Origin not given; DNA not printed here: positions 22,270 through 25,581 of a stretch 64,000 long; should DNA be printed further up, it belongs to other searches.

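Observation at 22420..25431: PilB/GspE secretion ATPase encoded as a tandem fusion of two complete ATPase cores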

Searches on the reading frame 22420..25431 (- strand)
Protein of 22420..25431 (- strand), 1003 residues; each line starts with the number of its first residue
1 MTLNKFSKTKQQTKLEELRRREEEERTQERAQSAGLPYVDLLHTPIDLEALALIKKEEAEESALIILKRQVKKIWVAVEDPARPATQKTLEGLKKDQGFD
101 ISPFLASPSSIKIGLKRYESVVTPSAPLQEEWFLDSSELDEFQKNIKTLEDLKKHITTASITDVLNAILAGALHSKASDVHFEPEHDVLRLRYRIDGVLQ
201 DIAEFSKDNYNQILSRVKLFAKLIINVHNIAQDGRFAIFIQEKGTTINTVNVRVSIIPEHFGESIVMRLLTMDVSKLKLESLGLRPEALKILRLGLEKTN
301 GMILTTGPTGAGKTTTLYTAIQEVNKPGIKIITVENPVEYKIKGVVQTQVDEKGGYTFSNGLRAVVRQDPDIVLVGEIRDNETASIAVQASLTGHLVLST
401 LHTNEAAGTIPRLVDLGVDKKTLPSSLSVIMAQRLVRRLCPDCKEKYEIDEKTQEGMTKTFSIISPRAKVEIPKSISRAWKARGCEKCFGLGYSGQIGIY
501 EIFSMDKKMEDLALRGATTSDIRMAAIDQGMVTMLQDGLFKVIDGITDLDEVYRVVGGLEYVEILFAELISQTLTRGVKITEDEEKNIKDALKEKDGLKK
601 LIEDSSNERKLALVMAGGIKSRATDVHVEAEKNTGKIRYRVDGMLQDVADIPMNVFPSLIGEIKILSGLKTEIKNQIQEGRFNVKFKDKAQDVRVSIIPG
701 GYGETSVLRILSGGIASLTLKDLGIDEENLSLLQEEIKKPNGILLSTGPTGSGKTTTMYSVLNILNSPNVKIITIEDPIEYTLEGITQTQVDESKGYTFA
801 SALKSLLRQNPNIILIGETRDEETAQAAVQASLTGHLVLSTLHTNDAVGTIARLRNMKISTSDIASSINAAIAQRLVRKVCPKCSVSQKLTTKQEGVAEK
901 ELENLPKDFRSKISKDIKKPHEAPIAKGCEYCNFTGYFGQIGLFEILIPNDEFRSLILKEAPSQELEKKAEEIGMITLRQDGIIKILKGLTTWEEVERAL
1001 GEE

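Call 3: search_protein_families(library=pfam, proteins=[window:22420-25431:-], max_evalue=0.01)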
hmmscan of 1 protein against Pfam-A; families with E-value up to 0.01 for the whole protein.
window:22420-25431:- (1003 aa): 27 families (the best 25 are shown)
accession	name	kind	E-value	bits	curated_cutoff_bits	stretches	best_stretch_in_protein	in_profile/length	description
PF00437.27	T2SSE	-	5.4e-224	743.1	24.9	2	158-554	5-370/370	Type II/IV secretion system protein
PF05157.20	MshEN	-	2.4e-09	37.5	23.1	1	35-120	2-85/90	MshEN domain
PF13401.12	AAA_22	-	3.8e-08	34.2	27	0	298-344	3-49/130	AAA domain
PF25199.1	nSTAND_NTPase5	-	5.8e-08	33.1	34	0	300-340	41-82/145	Novel STAND NTPase 5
PF16796.11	Microtub_bd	-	4.3e-07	30.4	27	1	725-768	75-111/155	Microtubule binding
PF13604.12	AAA_30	-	5.7e-07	29.9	27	0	296-333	14-51/191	AAA domain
PF04851.21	ResIII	-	2.6e-06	27.9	22.5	0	287-328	10-51/164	Type III restriction enzyme, res subunit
PF01637.24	ATPase_2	-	4.4e-06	27.1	33.2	0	285-351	4-71/225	ATPase domain predominantly from Archaea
PF20720.3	nSTAND3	-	5.2e-06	26.7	27.2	0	298-339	15-56/155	Novel STAND NTPase 3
PF12775.13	AAA_7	-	6.6e-06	26.2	25.8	0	733-776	25-68/181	P-loop containing dynein motor region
PF03215.21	Rad17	-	8.2e-06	26.3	23.8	0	290-345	36-87/186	Rad17 P-loop domain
PF13173.12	AAA_14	-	1.1e-05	25.9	27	0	742-784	3-46/129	AAA domain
PF00004.35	AAA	-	2.2e-05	25.4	21.2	0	745-818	2-65/131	ATPase family associated with various cellular activities (AAA)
PF13555.12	AAA_29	-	5.2e-05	23.4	27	0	740-768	21-49/61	P-loop containing region of AAA domain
PF13662.12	Toprim_4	-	5.5e-05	23.8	25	0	283-331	36-81/85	Toprim domain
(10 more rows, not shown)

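Call 4: search_protein_families(library=ncbifam, proteins=[window:22420-25431:-], max_evalue=0.01)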
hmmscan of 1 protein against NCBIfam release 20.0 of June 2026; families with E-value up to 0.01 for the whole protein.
window:22420-25431:- (1003 aa): 36 families (the best 25 are shown)
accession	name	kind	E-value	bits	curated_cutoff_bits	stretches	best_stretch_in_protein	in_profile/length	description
TIGR02533.1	type_II_gspE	equivalog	9.7e-267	885.3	630.25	2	60-555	10-485/486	type II secretion system ATPase GspE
TIGR02538.1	type_IV_pilB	equivalog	3.2e-260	864.6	675.65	2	14-555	34-561/564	type IV-A pilus assembly ATPase PilB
NF007755.0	PRK10436.1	equivalog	9.9e-229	759.7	617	2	139-558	63-461/465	type II secretion system protein GspE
NF053534.1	T4PilAsmATPsTfpB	equivalog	9.6e-217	721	850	2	22-556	64-582/584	type IV pilus assembly ATPase TfpB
NF041000.1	ATPase_ComGA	equivalog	7e-144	477.7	300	2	167-437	2-266/267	competence type IV pilus ATPase ComGA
TIGR01420.1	pilT_fam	subfamily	1.2e-99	333.8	319.1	2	165-438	2-270/343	PilT/PilU family type 4a pilus ATPase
TIGR02525.1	plasmid_TraJ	equivalog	2.5e-53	181.4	368.3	2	708-868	122-281/372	plasmid transfer ATPase TraJ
TIGR02524.1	dot_icm_DotB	equivalog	1.1e-44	153.1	463.3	2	735-917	128-325/358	Dot/Icm type IV secretion system ATPase DotB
NF058587.1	archaellum_moto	equivalog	1.5e-34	119.7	550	2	746-878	280-418/527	archaellum flagellar ATPase motor FlaI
TIGR02788.1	VirB11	equivalog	2.6e-25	89.1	249.95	2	732-881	136-288/308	P-type DNA transfer ATPase VirB11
TIGR02782.1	TrbB_P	equivalog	3e-25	89.1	304.55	2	728-863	124-261/303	P-type conjugative transfer ATPase TrbB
NF010469.0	PRK13894.1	subfamily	4.1e-22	78.9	508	2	731-874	140-284/320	conjugal transfer ATPase TrbB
NF053672.1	bindosome_BasE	exception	3.9e-20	72.1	1000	2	747-856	276-390/512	bindosome assembly system ATPase subunit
NF010407.0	PRK13833.1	subfamily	2.2e-19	70.1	499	2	727-863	131-268/323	conjugal transfer protein TrbB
TIGR03819.1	heli_sec_ATPase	hypoth_equivalog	4.2e-19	68.9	373.15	2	263-418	140-302/340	TadA family conjugal transfer-associated ATPase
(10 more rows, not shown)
